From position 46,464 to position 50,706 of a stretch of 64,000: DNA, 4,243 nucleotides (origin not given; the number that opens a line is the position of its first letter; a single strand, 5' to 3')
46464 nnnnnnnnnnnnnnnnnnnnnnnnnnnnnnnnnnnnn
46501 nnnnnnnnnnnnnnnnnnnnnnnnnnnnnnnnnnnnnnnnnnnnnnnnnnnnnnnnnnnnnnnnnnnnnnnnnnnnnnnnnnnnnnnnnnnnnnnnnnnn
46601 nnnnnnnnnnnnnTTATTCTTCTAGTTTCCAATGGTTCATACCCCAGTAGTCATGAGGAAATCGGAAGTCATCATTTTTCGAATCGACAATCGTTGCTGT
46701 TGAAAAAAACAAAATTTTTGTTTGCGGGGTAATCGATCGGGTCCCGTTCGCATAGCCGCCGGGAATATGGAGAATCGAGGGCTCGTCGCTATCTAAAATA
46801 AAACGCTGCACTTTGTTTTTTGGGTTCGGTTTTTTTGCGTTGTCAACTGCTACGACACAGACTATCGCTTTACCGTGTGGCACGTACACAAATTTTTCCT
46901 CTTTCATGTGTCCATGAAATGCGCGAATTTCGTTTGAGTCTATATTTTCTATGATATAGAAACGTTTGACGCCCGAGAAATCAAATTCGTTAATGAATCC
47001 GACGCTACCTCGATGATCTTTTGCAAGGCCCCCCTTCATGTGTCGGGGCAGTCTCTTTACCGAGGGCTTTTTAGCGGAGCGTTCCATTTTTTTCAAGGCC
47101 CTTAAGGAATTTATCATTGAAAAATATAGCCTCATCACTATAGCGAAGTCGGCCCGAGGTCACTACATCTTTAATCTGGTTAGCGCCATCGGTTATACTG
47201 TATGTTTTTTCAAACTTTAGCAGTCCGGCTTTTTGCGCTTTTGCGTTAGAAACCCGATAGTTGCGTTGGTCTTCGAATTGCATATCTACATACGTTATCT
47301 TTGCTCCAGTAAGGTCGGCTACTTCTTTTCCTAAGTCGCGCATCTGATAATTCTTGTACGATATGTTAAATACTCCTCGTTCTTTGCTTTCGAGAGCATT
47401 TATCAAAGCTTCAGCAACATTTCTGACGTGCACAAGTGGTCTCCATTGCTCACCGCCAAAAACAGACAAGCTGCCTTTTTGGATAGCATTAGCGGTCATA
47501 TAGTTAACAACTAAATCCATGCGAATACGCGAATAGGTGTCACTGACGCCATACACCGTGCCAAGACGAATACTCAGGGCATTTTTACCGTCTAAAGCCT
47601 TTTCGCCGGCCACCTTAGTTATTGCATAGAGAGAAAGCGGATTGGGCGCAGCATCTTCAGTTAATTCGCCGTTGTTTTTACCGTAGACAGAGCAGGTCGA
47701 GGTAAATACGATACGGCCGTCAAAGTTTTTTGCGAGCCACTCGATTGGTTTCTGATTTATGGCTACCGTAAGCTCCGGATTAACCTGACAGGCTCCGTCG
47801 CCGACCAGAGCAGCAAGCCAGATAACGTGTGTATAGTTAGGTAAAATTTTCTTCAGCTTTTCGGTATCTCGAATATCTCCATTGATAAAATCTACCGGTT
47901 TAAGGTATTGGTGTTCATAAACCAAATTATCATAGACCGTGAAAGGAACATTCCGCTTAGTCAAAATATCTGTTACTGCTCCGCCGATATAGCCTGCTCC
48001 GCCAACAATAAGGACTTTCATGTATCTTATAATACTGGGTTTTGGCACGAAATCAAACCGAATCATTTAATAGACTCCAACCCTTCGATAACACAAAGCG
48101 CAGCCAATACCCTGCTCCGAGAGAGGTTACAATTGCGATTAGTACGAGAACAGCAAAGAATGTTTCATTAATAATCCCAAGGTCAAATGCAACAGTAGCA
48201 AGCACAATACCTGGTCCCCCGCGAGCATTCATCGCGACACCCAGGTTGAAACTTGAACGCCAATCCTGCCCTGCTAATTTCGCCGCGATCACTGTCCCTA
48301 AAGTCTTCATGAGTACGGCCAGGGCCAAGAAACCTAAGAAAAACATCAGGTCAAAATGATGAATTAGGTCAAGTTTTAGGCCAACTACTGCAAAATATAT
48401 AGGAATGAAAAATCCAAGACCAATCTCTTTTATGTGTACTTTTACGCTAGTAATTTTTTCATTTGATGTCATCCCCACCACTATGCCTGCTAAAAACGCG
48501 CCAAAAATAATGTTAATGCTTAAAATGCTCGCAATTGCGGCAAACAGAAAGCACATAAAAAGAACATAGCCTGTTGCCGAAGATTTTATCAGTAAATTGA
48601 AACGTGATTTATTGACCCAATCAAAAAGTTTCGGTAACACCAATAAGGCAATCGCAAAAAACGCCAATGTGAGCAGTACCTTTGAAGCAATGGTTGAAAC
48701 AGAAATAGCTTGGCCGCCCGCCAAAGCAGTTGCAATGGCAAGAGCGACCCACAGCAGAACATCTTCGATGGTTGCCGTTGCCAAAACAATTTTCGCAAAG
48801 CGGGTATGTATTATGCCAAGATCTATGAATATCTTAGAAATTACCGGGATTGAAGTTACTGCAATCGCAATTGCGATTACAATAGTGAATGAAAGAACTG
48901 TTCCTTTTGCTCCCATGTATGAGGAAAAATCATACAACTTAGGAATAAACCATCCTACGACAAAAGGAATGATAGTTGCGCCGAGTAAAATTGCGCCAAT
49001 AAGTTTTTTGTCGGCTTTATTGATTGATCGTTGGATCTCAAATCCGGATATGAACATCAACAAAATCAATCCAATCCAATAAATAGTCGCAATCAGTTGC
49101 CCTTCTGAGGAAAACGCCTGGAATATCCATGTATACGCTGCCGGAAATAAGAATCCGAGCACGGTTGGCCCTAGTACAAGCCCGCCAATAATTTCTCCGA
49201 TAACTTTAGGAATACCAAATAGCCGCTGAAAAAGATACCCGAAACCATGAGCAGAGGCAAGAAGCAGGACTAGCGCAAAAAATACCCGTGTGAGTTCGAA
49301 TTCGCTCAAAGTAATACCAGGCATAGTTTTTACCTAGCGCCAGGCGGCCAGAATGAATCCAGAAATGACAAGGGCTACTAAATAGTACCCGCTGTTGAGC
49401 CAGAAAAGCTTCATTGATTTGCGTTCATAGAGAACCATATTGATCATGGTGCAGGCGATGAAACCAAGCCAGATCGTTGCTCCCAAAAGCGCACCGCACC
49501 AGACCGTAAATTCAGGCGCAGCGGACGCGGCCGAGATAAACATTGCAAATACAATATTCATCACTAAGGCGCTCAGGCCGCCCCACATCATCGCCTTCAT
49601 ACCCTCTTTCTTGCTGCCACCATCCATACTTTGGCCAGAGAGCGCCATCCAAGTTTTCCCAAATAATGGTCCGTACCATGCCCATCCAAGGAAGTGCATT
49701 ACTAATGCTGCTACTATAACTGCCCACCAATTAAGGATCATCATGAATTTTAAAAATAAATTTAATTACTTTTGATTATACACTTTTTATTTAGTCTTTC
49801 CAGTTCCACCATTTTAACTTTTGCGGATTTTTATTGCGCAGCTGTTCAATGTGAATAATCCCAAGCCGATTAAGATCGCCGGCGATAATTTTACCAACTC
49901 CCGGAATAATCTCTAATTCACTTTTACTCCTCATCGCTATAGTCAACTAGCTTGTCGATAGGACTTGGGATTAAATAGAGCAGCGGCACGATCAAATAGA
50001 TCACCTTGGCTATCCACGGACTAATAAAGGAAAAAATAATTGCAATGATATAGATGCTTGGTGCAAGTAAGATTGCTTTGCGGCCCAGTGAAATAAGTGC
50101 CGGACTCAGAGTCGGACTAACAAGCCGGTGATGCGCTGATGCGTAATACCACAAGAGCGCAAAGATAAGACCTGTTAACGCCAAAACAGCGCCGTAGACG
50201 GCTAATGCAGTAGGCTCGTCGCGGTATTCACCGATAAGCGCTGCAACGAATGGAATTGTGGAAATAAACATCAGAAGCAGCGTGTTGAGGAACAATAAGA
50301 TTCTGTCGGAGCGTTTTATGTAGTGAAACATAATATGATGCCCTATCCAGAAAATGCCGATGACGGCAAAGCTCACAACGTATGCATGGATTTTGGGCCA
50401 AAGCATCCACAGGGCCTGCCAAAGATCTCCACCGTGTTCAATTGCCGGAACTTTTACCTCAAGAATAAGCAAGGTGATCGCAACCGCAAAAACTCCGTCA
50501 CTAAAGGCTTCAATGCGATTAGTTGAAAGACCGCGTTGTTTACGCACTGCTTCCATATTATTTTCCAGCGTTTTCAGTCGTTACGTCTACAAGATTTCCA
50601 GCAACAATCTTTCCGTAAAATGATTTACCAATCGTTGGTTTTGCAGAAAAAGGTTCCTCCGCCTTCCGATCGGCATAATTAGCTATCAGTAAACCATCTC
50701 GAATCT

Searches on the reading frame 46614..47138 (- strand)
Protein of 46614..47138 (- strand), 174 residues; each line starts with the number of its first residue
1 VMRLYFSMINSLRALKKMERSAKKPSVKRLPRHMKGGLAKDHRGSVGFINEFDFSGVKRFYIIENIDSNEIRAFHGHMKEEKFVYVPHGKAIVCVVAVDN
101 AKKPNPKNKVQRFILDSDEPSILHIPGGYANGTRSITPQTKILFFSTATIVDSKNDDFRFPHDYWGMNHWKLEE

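Call 25: search_protein_families(library=pfam, proteins=[window:46614-47138:-], max_evalue=0.0001)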
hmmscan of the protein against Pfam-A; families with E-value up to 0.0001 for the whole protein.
window:46614-47138:- (174 aa): 1 family
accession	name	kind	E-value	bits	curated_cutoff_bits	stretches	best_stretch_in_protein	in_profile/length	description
PF00908.23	dTDP_sugar_isom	-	5e-07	30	27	1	68-149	50-132/168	dTDP-4-dehydrorhamnose 3,5-epimerase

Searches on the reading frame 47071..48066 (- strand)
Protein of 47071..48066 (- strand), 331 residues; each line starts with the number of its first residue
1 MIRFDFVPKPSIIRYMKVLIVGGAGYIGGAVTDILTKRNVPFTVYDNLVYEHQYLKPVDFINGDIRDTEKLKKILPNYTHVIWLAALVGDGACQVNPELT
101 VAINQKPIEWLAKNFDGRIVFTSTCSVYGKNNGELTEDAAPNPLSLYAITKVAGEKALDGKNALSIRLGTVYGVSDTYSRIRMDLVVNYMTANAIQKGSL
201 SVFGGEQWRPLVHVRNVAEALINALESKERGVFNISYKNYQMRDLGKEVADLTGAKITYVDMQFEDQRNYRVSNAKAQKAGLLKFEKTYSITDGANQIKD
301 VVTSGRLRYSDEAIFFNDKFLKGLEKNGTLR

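Call 25: search_protein_families(library=pfam, proteins=[window:47071-48066:-], max_evalue=0.0001)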
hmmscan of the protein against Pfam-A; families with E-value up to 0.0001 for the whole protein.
window:47071-48066:- (331 aa): 4 families
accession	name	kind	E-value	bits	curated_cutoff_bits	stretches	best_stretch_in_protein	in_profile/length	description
PF01370.27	Epimerase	-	9e-33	114.1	20.9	1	18-235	1-239/240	NAD dependent epimerase/dehydratase family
PF04321.23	RmlD_sub_bind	-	5.2e-17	62.3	27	1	16-257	1-235/287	RmlD substrate binding domain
PF16363.11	GDP_Man_Dehyd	-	2.2e-14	54.1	27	1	19-260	1-273/332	GDP-mannose 4,6 dehydratase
PF01073.25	3Beta_HSD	-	2.7e-06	27.1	22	1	19-225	1-229/280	3-beta hydroxysteroid dehydrogenase/isomerase family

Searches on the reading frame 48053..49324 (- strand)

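Call 25: search_protein_families(library=pfam, proteins=[window:48053-49324:-], max_evalue=0.0001)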
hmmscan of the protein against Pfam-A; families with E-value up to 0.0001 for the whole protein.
window:48053-49324:- (423 aa): 1 family
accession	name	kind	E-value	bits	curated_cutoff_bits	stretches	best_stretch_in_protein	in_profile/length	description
PF00999.27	Na_H_Exchanger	-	1.4e-47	162.8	26.2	1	26-413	5-374/375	Sodium/hydrogen exchanger, transmembrane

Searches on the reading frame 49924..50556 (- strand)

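Call 25: search_protein_families(library=pfam, proteins=[window:49924-50556:-], max_evalue=0.0001)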
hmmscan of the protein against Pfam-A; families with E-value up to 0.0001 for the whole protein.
window:49924-50556:- (210 aa): 1 family
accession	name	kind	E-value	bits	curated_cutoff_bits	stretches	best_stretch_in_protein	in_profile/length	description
PF06736.16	TMEM175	-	6.8e-31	107.1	25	1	14-102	1-88/88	Endosomal/lysosomal potassium channel TMEM175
